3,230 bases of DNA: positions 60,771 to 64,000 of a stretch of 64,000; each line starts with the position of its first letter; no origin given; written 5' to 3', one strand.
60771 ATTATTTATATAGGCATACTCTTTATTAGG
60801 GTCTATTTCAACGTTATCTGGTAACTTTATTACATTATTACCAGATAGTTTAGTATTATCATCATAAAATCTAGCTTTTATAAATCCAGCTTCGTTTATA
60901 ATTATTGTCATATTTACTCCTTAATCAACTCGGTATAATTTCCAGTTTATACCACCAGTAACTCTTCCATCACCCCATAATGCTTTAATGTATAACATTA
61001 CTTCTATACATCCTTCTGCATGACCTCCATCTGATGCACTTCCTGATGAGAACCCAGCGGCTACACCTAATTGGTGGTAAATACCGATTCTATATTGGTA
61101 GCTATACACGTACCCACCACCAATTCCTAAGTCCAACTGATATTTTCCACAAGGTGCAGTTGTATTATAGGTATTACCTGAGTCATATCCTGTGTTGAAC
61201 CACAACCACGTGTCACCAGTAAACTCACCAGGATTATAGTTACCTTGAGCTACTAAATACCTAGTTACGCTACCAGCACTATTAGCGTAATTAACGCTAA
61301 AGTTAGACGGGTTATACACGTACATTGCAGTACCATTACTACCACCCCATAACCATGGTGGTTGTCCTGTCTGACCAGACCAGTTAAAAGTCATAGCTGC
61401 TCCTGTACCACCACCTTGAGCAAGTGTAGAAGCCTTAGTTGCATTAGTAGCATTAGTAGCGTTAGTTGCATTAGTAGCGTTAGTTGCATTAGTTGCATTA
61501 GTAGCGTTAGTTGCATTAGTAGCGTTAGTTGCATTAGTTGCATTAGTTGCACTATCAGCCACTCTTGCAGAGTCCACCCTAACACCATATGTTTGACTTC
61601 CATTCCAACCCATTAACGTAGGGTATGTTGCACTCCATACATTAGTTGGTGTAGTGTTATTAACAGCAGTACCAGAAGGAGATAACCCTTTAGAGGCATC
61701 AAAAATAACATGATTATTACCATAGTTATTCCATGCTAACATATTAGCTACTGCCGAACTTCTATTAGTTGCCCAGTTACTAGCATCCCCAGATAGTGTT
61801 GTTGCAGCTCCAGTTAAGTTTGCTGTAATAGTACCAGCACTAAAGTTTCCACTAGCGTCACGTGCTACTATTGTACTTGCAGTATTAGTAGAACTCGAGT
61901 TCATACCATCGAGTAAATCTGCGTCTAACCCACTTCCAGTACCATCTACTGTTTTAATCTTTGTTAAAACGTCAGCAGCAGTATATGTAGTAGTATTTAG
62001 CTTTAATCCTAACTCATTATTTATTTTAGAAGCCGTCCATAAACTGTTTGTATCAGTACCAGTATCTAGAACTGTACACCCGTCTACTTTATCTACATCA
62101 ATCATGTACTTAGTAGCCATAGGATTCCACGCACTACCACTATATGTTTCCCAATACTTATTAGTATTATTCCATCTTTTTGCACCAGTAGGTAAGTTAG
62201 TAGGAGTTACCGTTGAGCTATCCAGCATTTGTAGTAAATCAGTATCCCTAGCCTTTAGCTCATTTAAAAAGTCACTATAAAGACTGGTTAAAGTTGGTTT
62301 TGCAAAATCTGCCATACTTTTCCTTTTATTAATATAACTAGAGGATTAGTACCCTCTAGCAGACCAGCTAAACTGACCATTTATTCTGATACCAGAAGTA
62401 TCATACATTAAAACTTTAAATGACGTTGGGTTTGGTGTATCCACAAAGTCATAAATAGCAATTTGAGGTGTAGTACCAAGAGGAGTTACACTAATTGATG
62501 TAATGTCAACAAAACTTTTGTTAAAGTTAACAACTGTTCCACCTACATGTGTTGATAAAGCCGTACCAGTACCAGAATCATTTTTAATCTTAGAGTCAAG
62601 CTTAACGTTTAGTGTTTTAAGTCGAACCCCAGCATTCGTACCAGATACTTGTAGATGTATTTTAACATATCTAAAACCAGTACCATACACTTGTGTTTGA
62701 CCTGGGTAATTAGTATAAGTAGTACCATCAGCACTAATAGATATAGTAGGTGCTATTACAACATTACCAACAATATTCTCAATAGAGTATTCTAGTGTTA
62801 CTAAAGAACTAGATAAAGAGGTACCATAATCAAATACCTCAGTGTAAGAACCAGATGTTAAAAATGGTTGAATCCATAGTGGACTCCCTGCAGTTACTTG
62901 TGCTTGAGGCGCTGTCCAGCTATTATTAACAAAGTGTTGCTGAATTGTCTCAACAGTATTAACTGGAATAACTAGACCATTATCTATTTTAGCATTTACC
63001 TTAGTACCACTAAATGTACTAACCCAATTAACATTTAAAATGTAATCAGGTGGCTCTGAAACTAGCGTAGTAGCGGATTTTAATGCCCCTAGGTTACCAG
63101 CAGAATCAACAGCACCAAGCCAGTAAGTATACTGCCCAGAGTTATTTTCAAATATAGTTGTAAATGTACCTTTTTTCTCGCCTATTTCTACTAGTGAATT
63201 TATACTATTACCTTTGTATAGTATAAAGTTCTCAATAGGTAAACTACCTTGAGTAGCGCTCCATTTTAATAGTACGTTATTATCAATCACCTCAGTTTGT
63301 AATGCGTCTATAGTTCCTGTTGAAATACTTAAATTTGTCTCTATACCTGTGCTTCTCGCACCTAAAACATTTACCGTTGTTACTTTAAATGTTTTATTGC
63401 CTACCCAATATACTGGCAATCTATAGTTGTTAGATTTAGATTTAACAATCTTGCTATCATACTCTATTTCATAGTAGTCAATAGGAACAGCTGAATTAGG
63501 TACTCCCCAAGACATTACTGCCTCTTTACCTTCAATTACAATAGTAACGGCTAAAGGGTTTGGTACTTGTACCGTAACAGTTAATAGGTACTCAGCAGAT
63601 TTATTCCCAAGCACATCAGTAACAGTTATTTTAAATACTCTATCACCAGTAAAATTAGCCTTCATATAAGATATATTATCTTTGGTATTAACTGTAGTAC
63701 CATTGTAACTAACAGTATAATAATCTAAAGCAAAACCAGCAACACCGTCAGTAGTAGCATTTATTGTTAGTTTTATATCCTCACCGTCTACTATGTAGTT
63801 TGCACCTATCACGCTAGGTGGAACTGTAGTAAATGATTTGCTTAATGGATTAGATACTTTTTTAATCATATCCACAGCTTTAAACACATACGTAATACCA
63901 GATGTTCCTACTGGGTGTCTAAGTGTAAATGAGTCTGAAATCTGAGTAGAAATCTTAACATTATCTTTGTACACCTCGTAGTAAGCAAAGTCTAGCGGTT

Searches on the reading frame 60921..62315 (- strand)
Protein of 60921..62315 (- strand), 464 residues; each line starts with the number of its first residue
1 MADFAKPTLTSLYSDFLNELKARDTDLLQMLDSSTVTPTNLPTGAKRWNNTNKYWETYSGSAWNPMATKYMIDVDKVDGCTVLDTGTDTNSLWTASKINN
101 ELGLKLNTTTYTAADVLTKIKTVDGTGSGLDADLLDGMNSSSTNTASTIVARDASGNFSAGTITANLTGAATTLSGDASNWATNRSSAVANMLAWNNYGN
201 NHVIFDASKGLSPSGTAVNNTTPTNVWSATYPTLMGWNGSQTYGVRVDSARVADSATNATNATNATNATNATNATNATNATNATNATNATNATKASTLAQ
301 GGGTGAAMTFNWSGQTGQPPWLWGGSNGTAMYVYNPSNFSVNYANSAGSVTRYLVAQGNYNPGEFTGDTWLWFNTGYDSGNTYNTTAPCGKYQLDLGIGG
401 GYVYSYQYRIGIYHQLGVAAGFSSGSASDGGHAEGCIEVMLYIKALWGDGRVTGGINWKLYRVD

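Call 22: search_protein_families(library=phrogs, proteins=[window:60921-62315:-], max_evalue=0.00001)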
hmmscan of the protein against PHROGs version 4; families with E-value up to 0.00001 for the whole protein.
window:60921-62315:- (464 aa): 2 families
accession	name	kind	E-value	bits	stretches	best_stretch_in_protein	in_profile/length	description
phrog_7389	-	tail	1e-08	35.2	1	106-149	131-174/732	tail fiber protein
phrog_697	-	head and packaging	5.1e-07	28.4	1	128-297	1396-1561/2079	structural protein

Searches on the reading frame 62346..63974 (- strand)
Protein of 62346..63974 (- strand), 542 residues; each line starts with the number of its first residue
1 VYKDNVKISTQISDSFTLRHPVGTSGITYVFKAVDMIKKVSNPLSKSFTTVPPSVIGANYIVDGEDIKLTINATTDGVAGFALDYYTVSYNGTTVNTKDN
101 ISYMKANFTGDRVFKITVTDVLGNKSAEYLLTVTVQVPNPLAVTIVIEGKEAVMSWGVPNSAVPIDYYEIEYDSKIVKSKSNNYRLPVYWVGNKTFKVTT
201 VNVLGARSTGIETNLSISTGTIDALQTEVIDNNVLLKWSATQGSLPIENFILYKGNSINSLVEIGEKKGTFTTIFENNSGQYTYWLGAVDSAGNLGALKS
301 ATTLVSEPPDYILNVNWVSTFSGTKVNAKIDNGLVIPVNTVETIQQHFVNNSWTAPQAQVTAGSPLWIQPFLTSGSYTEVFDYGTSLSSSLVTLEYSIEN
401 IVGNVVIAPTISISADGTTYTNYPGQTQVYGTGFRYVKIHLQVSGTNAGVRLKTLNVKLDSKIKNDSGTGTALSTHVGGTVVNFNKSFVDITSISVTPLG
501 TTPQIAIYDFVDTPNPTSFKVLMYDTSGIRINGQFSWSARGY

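Call 22: search_protein_families(library=phrogs, proteins=[window:62346-63974:-], max_evalue=0.00001)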
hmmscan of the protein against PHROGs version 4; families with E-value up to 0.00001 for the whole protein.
window:62346-63974:- (542 aa): 1 family
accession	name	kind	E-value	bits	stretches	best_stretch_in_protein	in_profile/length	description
phrog_1727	-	tail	8.7e-27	94.2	1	148-541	816-1173/1174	tail protein and host specificity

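Call 82: search_dna_similar(query=window:62346-63974:-, collection=phages, mode=protein, max_rows=15)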
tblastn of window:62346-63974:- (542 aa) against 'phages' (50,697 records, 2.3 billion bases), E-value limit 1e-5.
Records with a match: 1; places in all: 1; records where one place covers at least 80% of the query: 0.
Best place of each record, by identity: <60% 1.
By first word of the organism name: Curvibacter 1.
By host as written in the record: Curvibacter sp. IMCC26059 1.
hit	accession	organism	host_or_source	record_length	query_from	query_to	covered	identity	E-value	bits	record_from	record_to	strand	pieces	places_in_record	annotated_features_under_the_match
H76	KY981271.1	Curvibacter phage P26059A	Curvibacter sp. IMCC26059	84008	168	512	64%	43.8%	4e-77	271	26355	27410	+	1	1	tail component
